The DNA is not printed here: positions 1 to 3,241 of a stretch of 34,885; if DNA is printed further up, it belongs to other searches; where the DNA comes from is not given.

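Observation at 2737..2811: Heptamer-array inverted repeat translated inside the ATP-binding domain of sensor kinase 1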

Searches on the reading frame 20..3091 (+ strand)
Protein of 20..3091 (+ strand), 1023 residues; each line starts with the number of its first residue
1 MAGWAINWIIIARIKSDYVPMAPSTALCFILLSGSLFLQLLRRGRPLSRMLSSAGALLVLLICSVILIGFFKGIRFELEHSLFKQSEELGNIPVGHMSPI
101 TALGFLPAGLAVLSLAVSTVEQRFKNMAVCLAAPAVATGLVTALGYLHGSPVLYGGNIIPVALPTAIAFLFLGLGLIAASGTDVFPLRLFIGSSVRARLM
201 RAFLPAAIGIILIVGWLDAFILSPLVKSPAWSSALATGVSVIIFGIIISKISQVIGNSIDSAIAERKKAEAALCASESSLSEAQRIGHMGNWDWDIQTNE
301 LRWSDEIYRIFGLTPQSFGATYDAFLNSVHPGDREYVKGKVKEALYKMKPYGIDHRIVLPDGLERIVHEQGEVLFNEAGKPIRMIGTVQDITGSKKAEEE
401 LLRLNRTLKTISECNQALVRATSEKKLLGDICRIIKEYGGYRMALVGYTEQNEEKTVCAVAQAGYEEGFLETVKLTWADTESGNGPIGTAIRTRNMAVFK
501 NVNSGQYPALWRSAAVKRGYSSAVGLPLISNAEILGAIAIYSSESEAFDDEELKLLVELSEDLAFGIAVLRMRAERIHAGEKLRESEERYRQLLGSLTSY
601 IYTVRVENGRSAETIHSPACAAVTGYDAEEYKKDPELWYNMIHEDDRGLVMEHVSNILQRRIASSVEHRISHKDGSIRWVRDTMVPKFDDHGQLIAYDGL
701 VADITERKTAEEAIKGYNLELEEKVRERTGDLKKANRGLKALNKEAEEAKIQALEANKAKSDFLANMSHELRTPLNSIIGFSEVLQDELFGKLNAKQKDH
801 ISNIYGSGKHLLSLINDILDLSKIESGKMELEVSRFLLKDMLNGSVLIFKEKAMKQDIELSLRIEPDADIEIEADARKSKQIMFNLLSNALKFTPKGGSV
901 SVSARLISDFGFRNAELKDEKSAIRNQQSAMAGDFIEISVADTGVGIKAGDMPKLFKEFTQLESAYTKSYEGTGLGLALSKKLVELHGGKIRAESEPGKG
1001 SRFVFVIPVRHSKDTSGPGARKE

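Call 13: search_protein_families(library=pfam, proteins=[window:20-3091:+])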
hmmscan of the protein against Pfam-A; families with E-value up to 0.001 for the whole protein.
window:20-3091:+ (1023 aa): 9 families
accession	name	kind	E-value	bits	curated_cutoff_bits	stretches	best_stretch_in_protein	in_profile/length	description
PF08447.18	PAS_3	-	5e-42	142.5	25.6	2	301-388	2-89/89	PAS fold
PF02518.31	HATPase_c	-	6.5e-27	94.6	26.4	1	875-1010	2-110/111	Histidine kinase-, DNA gyrase B-, and HSP90-like ATPase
PF00512.31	HisKA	-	3.2e-24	85.2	26.9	1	759-827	1-66/66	His Kinase A (phospho-acceptor) domain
PF13185.12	GAF_2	-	3.9e-16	59.9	28.6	1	421-567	1-135/136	GAF domain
PF01590.32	GAF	-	3e-09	38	22.4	1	427-565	5-131/133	GAF domain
PF08448.16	PAS_4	-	4.2e-08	33.8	23.1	1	638-708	40-109/110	PAS fold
PF00989.32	PAS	-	1.3e-07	32.1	22.6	0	589-697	2-106/113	PAS fold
PF13426.13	PAS_9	-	2.4e-05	25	27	0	616-706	16-103/103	PAS domain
PF13492.12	GAF_3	-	0.00013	22.9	27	1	487-567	46-127/129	GAF domain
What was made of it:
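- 20..3091 (+): Sensor kinase 1 (PAS-GAF-PAS-HisKA-HATPase_c). The public record calls it partial at the contig edge. Pfam domains in call 13.
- On Histidine kinase catalytic core (HisKA + HATPase_c): Call 13: HATPase_c 94.6 bits and HisKA 85.2 bits.
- Checked: Pfam HATPase_c aligns 136 residues (875-1010) to 109 model positions (2-110 of 111), so about 27 residues are extra (call 13).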

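Call 25: find_encoding_contigs(protein=window:20-3088:+, flank=2000, max_places=5)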
Protein window:20-3088:+ (1023 aa): no gene with exactly this product is on record in the collection.
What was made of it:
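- On SSR contingency locus: No close relative of kinase 1 itself is available (call 25).
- Tried and rejected: Looking up the contig by the kinase 1 protein found nothing, because the ORF was read from the first ATG (call 25).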

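Call 59: find_homologous_proteins(query=window:20-3088:+, max_evalue=1e-50)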
Query window:20-3088:+ (1023 aa): 1332 proteins with E <= 1e-50 among 8000 candidates; the best 120 are listed.
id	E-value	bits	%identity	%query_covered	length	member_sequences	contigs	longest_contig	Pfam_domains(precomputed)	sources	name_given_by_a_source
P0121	0.0e+0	2264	100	100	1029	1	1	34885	PF08447.19,PF13426.14,PF13185.13,PF01590.33,PF08448.17,PF02518.32,PF00512.32,PF00989.32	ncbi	ncbi:MAG: PAS domain S-box protein, partial [Nitrospirae bacterium]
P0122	0.0e+0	1035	60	61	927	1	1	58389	PF08447.19,PF13185.13,PF01590.33,PF02518.32,PF00512.32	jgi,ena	-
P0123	1.7e-225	769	54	50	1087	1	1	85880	PF08447.19,PF13185.13,PF02743.25,PF01590.33,PF02518.32,PF13492.13,PF00512.32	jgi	jgi:PAS domain S-box-containing protein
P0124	4.0e-222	758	57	44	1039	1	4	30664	PF08447.19,PF13426.14,PF13185.13,PF02743.25,PF01590.33,PF08448.17,PF02518.32,PF00512.32,PF00989.32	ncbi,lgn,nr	ncbi:MAG: PAS domain S-box protein [Nitrospirae bacterium]|nr:PAS domain S-box protein [Nitrospirota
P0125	3.8e-215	735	42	99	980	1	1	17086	PF08447.19,PF13426.14,PF13188.14,PF13185.13,PF01590.33,PF08448.17,PF02518.32,PF00512.32,PF00989.32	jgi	-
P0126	5.1e-208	711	41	99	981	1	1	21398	PF08447.19,PF13426.14,PF13188.14,PF13185.13,PF01590.33,PF08448.17,PF02518.32,PF00512.32,PF00989.32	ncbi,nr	ncbi:Methanogenesis regulatory histidine kinase FilI [uncultured archaeon]|nr:Methanogenesis regulat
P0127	9.5e-201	687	51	38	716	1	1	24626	PF08447.19,PF13426.14,PF08448.17,PF02518.32,PF00512.32,PF00989.32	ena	-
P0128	8.7e-191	654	39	62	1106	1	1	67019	PF08447.19,PF13185.13,PF01590.33,PF02518.32,PF13492.13,PF00512.32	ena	-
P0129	1.3e-186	641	39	49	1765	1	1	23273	PF13426.14,PF13188.14,PF13185.13,PF24820.2,PF13492.13,PF00512.32,PF13493.12,PF08447.19,PF01590.33,PF08448.17,PF02518.32,PF00989.32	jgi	jgi:PAS domain S-box-containing protein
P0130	4.9e-183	629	54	61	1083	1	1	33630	PF13426.14,PF13188.14,PF13185.13,PF02743.25,PF01590.33,PF08448.17,PF02518.32,PF00512.32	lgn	-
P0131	5.4e-183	629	52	62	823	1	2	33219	PF13426.14,PF13185.13,PF01590.33,PF02518.32,PF00512.32,PF23198.2,PF00989.32,PF00072.31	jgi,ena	-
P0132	1.0e-175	605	63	24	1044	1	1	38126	PF13426.14,PF13188.14,PF17201.11,PF13185.13,PF02743.25,PF01590.33,PF08448.17,PF02518.32,PF00512.32,PF00989.32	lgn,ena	-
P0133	3.0e-174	600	50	61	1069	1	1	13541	PF13426.14,PF13188.14,PF13185.13,PF01590.33,PF08448.17,PF02518.32,PF00512.32,PF00989.32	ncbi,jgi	jgi:PAS domain S-box-containing protein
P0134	2.8e-173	596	52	61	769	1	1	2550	PF17201.11,PF13185.13,PF02743.25,PF01590.33,PF08448.17,PF02518.32,PF00512.32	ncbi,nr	ncbi:MAG: ATP-binding protein, partial [Nitrospirota bacterium]|nr:ATP-binding protein [Nitrospirota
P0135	1.8e-172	594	41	39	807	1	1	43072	PF08447.19,PF13426.14,PF08448.17,PF02518.32,PF00512.32,PF00989.32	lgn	-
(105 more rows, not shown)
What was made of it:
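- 20..3091 (+): Identical to P0121, 'MAG: PAS domain S-box protein, partial [Nitrospirae bacterium]', on a contig of 34,885 bp (call 59).
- Tried and rejected: The source was identified later through P0121 (call 59).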
